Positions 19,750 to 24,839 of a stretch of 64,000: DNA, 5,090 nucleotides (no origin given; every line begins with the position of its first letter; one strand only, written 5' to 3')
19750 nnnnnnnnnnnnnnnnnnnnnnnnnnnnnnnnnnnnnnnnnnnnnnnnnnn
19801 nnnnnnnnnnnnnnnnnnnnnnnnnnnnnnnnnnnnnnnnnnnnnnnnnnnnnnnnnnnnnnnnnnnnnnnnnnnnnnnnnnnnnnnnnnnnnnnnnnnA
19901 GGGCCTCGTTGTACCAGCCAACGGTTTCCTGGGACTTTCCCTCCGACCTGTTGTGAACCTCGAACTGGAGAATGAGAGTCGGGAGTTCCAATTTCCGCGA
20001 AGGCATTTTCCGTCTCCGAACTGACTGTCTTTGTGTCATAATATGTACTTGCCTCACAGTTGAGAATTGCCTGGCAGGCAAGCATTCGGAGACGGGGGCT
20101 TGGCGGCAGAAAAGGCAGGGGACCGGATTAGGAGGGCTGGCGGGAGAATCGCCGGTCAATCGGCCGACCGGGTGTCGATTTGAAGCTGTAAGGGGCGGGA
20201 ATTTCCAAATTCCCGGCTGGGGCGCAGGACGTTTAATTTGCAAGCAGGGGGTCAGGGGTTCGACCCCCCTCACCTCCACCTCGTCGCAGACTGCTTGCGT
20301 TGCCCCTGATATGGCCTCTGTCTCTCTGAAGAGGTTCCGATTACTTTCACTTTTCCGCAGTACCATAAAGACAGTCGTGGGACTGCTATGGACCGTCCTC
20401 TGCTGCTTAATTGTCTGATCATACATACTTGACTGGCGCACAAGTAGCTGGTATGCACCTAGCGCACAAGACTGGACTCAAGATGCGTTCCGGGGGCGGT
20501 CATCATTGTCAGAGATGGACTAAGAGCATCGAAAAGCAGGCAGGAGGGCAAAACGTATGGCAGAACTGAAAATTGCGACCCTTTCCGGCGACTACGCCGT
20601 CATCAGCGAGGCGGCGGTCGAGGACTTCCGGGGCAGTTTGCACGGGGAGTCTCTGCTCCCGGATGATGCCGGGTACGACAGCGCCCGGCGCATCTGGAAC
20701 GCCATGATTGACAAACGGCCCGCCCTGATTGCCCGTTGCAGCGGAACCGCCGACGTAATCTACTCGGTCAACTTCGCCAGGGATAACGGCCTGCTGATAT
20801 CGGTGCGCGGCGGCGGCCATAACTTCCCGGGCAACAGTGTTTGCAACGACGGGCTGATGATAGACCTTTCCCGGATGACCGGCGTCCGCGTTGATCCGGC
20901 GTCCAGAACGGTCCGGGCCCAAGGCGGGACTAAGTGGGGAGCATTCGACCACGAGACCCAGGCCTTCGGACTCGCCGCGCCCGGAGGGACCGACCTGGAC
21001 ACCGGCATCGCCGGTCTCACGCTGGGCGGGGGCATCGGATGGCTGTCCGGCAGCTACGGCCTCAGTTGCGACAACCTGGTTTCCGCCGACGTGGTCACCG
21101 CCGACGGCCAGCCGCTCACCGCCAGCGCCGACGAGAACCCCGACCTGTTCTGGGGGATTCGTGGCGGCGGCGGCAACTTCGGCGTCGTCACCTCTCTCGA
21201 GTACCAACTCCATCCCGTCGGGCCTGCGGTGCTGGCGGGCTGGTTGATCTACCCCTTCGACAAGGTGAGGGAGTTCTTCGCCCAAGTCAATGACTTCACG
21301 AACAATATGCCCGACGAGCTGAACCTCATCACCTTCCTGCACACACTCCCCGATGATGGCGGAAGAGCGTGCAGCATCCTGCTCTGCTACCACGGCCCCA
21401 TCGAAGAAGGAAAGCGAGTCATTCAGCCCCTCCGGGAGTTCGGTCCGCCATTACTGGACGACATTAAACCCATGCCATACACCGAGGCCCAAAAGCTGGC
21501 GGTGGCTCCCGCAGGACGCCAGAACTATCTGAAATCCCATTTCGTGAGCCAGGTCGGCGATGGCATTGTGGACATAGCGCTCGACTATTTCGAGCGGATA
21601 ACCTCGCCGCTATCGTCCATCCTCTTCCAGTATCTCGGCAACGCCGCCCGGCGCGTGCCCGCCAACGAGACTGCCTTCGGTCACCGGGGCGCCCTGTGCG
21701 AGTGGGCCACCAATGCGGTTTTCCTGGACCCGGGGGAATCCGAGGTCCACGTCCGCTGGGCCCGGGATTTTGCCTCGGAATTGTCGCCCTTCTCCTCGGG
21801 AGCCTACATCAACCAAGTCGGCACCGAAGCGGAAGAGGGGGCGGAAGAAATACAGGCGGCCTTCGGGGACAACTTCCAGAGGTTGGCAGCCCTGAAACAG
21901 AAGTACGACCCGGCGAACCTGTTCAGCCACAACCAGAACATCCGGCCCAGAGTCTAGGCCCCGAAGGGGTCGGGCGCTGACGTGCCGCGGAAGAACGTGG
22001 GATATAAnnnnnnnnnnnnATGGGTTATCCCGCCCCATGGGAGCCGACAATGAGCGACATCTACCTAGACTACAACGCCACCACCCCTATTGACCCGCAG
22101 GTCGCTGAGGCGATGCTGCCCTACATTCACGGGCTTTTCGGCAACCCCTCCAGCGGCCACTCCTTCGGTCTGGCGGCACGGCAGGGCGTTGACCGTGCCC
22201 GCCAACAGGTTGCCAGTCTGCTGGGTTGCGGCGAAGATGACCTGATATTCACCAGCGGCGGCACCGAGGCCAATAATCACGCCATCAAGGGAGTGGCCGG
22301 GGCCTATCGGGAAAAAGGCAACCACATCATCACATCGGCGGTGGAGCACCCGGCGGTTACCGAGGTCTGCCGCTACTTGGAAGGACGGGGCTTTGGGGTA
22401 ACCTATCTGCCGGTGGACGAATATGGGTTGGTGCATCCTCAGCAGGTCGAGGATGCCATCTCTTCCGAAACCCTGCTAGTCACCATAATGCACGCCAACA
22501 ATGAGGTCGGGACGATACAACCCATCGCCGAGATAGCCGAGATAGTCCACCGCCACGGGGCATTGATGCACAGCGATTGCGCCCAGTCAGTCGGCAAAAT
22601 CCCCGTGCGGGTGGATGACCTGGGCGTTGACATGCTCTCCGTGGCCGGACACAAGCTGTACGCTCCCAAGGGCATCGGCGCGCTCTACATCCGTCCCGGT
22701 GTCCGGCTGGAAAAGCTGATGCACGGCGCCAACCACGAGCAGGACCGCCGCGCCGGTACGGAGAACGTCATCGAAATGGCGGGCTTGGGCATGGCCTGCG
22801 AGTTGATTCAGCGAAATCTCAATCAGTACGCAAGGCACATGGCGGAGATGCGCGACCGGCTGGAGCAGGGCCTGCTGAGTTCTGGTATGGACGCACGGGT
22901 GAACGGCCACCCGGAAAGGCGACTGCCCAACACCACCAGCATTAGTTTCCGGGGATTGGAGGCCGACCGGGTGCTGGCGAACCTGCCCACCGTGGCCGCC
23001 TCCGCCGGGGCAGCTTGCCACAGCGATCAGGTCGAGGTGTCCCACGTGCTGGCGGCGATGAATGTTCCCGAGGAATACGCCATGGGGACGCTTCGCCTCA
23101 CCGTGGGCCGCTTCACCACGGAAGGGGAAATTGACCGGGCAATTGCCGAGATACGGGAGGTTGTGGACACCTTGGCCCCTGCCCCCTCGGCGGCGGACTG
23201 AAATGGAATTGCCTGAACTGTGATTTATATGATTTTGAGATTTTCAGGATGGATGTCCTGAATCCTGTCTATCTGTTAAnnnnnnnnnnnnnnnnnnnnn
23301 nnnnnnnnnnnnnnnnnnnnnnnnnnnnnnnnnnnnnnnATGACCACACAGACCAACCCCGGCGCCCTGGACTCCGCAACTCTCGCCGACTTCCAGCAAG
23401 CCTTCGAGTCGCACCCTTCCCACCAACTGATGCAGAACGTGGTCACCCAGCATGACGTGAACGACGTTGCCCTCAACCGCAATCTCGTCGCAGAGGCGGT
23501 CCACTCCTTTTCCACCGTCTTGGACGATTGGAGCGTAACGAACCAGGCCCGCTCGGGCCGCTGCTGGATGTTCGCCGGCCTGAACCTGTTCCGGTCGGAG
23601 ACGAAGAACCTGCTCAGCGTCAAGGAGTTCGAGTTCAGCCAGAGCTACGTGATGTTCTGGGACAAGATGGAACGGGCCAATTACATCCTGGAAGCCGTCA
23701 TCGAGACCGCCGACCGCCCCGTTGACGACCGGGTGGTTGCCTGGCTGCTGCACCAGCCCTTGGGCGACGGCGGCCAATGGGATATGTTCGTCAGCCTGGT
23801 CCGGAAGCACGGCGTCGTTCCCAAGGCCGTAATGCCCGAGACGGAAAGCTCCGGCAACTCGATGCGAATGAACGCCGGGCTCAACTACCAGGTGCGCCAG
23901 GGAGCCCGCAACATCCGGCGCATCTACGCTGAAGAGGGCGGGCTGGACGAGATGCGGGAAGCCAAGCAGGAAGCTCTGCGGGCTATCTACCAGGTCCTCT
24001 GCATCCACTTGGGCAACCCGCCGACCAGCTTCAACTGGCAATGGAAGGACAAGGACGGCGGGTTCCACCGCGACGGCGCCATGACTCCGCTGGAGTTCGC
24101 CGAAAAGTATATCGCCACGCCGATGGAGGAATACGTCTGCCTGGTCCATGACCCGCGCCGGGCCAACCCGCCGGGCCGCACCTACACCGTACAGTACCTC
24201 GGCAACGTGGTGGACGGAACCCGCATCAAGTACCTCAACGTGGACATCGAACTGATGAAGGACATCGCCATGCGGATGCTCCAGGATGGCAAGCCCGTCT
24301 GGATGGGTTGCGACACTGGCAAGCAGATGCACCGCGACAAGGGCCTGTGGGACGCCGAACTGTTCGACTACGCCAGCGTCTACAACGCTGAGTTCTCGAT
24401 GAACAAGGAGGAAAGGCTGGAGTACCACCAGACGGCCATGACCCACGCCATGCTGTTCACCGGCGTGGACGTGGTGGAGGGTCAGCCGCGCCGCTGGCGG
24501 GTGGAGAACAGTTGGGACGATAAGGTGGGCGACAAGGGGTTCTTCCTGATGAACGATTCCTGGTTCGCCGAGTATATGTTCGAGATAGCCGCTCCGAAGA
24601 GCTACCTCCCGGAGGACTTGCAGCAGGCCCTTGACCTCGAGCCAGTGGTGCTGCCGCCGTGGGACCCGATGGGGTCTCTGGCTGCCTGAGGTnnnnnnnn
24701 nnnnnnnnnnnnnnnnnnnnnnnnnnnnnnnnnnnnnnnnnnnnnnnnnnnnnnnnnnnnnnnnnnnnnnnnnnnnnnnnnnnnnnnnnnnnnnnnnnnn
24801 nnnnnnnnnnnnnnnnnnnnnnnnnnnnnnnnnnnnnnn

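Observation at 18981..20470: Tyrosine integrase beside a tRNA/tmRNA-like 3' fragment: probable genomic-island junction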

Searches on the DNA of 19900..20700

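Call 4: search_rna_families(source=window, start=19900, end=20700, threshold=evalue, max_evalue=10, show_alignments=4)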
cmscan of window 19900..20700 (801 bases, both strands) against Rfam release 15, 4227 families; matches with E-value up to 10: 6.
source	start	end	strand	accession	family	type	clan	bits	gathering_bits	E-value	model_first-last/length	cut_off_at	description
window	20247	20281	+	RF00023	tmRNA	Gene;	CL00001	22.9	47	3.4e-07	1-374/374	no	transfer-messenger RNA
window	20580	20667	+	RF02166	PVT1_3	Gene; lncRNA;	-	19.5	45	0.013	1-95/95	no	Pvt1 oncogene conserved region 3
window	20659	20696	+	RF03930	mir-1909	Gene; miRNA;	-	19.4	80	0.38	1-72/72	no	mir-1909 microRNA precursor family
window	20254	20391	+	RF04321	tmRNA_permuted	Gene;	-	13.5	47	2.2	36-99/213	no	permuted transfer-messenger RNA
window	20067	20218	+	RF01953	SOX2OT_exon3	Gene; lncRNA;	-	12.3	70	0.49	1-276/276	no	SOX2 overlapping transcript exon 3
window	20486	20510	-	RF01136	sR28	Gene; snRNA; snoRNA; CD-box;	-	10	39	8.2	1-55/55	no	Small nucleolar RNA sR28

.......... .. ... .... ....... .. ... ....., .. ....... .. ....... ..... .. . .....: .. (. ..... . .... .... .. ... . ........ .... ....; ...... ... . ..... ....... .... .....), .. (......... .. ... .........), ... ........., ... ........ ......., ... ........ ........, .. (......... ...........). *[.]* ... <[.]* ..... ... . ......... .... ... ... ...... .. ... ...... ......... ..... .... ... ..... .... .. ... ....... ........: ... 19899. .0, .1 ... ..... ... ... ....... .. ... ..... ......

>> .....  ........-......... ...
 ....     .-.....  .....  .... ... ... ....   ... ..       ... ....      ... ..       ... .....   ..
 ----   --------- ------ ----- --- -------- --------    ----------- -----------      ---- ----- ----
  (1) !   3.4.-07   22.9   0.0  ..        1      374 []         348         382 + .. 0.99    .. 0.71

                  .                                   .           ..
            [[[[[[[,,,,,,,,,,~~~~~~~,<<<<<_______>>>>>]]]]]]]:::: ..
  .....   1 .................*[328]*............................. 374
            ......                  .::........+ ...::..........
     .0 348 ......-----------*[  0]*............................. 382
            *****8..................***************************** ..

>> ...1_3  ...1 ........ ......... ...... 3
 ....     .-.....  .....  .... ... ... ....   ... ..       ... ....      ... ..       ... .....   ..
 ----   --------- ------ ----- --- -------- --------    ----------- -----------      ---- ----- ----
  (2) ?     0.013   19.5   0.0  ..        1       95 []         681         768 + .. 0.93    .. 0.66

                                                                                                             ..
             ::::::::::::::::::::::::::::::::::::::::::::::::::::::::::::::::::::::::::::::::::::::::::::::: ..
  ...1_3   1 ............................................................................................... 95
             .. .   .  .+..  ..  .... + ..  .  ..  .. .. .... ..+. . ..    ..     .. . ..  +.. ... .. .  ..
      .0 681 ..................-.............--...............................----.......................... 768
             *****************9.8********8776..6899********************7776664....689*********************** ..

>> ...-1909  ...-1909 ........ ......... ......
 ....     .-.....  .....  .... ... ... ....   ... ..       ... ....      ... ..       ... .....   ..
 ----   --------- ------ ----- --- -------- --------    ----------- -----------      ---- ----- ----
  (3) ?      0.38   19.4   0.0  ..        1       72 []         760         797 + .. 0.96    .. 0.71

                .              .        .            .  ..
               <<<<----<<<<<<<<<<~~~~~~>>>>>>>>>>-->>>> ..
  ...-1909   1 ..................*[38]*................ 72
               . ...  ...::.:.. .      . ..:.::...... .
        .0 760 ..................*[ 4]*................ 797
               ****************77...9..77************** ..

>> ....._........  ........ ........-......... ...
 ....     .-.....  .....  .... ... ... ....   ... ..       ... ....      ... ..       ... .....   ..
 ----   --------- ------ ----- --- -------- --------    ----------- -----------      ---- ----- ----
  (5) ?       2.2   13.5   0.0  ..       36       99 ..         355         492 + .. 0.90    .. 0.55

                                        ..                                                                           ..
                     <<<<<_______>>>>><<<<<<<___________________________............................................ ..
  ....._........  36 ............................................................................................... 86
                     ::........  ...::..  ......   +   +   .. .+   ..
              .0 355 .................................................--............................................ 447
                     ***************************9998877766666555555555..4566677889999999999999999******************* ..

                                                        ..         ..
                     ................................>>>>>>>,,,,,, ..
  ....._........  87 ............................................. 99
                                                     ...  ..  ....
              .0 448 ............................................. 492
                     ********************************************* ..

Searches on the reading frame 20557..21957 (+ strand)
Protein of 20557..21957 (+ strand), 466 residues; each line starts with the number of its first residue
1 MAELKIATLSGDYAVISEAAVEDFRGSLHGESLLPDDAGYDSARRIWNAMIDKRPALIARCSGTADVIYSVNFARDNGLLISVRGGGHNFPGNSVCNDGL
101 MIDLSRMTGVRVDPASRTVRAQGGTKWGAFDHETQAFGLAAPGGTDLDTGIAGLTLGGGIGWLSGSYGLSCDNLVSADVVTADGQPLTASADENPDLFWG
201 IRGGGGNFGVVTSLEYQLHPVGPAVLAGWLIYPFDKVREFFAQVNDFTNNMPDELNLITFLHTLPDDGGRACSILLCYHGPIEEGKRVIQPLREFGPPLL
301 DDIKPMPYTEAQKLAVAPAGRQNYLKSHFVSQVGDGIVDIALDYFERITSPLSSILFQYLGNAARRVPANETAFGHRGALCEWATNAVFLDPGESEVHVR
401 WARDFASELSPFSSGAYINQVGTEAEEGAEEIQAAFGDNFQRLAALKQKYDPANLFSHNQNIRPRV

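Call 9: search_protein_families(library=pfam, proteins=[window:20557-21957:+])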
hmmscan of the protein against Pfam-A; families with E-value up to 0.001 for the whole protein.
window:20557-21957:+ (466 aa): 2 families
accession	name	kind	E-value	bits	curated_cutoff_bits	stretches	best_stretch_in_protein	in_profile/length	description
PF01565.28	FAD_binding_4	-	7.3e-32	110.4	26.4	1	55-189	1-138/139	FAD binding domain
PF08031.17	BBE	-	2.8e-11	43.7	20.6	1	433-463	15-45/45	Berberine and berberine like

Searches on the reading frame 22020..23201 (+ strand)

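Call 9: search_protein_families(library=pfam, proteins=[window:22020-23201:+])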
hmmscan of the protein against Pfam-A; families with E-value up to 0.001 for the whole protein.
window:22020-23201:+ (393 aa): 4 families
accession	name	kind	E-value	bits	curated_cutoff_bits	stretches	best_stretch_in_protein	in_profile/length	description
PF00266.25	Aminotran_5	-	5.9e-77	259.6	21.5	1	14-373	1-370/371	Aminotransferase class-V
PF01041.23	DegT_DnrJ_EryC1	-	1.7e-07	31.2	19.8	1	71-192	38-151/360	DegT/DnrJ/EryC1/StrS aminotransferase family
PF00155.27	Aminotran_1_2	-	2.6e-07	30.6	19.7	1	52-188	39-187/361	Aminotransferase class I and II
PF01212.27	Beta_elim_lyase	-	4e-07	30.1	27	1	55-188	32-170/288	Beta-eliminating lyase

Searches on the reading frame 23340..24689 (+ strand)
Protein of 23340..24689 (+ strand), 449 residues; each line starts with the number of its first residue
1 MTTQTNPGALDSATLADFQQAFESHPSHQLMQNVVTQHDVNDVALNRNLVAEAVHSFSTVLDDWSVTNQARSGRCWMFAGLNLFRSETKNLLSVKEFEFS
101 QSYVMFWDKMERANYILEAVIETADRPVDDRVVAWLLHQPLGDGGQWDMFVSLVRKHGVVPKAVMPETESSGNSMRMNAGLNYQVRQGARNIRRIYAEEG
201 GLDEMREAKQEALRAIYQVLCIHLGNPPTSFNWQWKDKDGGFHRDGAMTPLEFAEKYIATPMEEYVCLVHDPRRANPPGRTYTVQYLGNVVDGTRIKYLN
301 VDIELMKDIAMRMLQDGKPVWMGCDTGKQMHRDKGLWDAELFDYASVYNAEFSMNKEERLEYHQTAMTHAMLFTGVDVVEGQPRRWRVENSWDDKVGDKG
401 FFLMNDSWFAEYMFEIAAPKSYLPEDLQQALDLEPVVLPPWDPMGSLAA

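Call 9: search_protein_families(library=pfam, proteins=[window:23340-24689:+])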
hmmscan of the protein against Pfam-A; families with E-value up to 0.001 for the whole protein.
window:23340-24689:+ (449 aa): 2 families
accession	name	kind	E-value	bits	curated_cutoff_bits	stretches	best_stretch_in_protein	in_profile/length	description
PF03051.21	Peptidase_C1_2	-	1.3e-167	558.5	22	1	10-445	2-438/438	Peptidase C1-like family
PF00112.29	Peptidase_C1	-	1e-05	26.2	20.7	1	361-406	160-204/220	Papain family cysteine protease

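Call 22: find_encoding_contigs(protein=window:23340-24689:+, flank=10000, max_places=6)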
Protein window:23340-24689:+ (449 aa): no gene with exactly this product is on record in the collection.
